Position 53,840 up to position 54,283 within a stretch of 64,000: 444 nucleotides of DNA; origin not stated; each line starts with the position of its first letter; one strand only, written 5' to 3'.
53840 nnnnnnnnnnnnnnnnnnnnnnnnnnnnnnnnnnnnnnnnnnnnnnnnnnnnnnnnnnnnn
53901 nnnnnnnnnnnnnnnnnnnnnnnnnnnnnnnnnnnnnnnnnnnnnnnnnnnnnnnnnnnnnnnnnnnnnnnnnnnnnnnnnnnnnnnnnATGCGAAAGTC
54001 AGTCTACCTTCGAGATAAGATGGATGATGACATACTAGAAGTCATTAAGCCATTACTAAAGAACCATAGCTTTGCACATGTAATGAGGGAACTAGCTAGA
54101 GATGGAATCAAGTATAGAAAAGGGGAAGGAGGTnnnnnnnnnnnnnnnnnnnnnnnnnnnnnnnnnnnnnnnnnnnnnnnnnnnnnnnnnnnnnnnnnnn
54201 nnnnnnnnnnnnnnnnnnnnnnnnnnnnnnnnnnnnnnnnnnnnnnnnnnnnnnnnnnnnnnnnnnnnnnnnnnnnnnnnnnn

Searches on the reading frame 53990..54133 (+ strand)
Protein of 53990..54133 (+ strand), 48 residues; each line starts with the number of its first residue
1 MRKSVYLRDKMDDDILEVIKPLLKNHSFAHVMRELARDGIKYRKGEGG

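Call 87: find_homologous_proteins(query=A7, max_evalue=0.01)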
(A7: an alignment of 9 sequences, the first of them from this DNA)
Query A7 (9 sequences) (48 aa, profile of the alignment): 23 proteins with E <= 0.01 among 125 candidates.
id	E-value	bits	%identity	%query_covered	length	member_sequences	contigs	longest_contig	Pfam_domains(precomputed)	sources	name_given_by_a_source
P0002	1.2e-22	97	96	100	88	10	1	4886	-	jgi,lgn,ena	-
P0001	1.5e-22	97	100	100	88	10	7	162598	-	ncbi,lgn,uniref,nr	ncbi:hypothetical protein BCB4_0132 [Bacillus phage B4]|uniref:Uncharacterized protein n=2 Tax=Bequa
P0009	1.5e-22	97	98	94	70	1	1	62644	-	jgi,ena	-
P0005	1.8e-20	90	87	94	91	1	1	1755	-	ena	-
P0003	2.7e-20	89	89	96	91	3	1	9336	-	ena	-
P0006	4.3e-19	86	86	92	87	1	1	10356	-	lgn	-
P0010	1.2e-18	84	57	92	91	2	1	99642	-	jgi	jgi:hypothetical protein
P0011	1.5e-18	84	54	96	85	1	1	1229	-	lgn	-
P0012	2.5e-18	83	55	92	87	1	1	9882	-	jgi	jgi:hypothetical protein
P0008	3.7e-18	82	83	88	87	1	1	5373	-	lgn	-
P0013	3.8e-18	82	52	88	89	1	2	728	-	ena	-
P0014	5.6e-18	82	57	92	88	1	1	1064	-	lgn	-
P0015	6.3e-18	82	52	96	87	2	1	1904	-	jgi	jgi:hypothetical protein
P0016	6.4e-18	82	51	98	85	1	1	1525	-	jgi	jgi:hypothetical protein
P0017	1.0e-17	81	57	92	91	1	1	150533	-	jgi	jgi:hypothetical protein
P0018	1.6e-17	80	51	94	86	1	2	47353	-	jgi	jgi:hypothetical protein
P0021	1.3e-16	78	52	100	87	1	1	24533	-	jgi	jgi:hypothetical protein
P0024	8.3e-15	72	42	100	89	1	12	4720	-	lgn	-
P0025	9.0e-7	46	35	94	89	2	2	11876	-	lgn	-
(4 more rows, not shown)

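Call 88: find_encoding_contigs(protein=P0025, flank=3000, max_places=2)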
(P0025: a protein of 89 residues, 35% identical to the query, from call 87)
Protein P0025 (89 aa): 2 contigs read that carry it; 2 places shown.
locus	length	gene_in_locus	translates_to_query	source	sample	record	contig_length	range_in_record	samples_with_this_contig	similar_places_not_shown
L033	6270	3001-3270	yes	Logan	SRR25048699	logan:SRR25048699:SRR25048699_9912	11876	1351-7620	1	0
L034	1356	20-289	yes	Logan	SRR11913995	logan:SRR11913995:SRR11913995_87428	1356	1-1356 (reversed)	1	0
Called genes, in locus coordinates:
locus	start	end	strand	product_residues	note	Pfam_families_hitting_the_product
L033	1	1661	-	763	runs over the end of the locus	PF23139:OB_YrrC (weak), PF14490:HHH_RecD2, PF13086:AAA_11 (faint), PF13245:AAA_19, PF13604:AAA_30, PF18335:SH3_13, PF01443:Viral_helicase1 (weak), PF13538:UvrD_C_2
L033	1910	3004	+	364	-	PF17989:ALP_N, PF21522:MreB-like_C, PF22128:Alp7A_like_C (faint)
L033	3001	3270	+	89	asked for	-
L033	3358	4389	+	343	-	PF02899:Phage_int_SAM_1 (faint), PF00589:Phage_integrase (weak)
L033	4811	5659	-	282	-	-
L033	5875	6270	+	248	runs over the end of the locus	PF23023:Anti-Pycsar_Apyc1, PF00753:Lactamase_B, PF12706:Lactamase_B_2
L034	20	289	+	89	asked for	-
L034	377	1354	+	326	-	?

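Call 89: find_encoding_contigs(protein=P0024, flank=3000, max_places=2)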
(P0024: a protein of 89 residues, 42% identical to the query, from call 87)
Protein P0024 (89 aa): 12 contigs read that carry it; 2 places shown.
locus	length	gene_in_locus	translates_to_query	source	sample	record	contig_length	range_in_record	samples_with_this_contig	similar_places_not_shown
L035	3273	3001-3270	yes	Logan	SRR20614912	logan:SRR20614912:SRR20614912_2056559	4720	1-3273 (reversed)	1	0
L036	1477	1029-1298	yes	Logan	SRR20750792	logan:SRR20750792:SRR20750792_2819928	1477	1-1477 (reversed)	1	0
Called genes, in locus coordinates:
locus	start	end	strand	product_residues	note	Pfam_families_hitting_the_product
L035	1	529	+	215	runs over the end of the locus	-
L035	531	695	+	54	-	-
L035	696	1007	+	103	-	PF10850:DUF2653 (faint)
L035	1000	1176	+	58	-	-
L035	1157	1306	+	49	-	-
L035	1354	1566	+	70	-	-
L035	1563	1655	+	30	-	-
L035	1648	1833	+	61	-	-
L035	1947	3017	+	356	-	PF17989:ALP_N, PF21522:MreB-like_C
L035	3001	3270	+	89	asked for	-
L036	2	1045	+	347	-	?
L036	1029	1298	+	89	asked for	-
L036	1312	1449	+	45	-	-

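Call 90: find_encoding_contigs(protein=P0018, flank=3000, max_places=1)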
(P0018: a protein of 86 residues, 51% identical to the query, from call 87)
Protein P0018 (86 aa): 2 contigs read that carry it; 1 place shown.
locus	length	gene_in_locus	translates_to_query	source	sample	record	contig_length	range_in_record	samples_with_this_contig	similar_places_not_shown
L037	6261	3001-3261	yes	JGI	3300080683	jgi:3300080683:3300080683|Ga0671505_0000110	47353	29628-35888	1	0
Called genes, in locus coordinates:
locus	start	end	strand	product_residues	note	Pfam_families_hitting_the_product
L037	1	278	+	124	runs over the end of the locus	-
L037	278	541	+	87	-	-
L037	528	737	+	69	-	-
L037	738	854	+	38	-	-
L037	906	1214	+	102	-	-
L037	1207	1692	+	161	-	-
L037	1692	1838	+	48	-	-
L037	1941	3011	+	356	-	PF17989:ALP_N, PF22128:Alp7A_like_C (faint), PF21522:MreB-like_C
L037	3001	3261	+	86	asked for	-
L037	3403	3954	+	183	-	PF01551:Peptidase_M23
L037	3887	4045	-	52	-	-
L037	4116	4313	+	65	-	PF24126:DUF7394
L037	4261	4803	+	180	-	-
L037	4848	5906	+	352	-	-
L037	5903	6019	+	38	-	-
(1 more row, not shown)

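Call 91: find_encoding_contigs(protein=P0021, flank=3000, max_places=1)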
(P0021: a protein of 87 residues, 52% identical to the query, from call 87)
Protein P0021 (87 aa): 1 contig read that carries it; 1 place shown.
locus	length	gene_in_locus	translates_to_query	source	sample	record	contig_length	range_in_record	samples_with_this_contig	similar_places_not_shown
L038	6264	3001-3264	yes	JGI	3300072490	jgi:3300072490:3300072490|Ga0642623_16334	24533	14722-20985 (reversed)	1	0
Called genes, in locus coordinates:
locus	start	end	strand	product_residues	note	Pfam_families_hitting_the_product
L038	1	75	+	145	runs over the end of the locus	-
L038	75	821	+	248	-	-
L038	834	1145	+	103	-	PF10850:DUF2653 (faint)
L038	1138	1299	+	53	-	-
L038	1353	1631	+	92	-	-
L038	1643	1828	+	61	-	-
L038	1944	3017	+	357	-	PF17989:ALP_N, PF21522:MreB-like_C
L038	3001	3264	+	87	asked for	-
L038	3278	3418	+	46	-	-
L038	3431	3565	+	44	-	-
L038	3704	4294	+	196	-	PF01551:Peptidase_M23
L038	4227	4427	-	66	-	-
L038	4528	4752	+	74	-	PF24126:DUF7394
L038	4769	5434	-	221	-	PF07463:NUMOD4, PF13392:HNH_3 (weak)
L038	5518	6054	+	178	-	-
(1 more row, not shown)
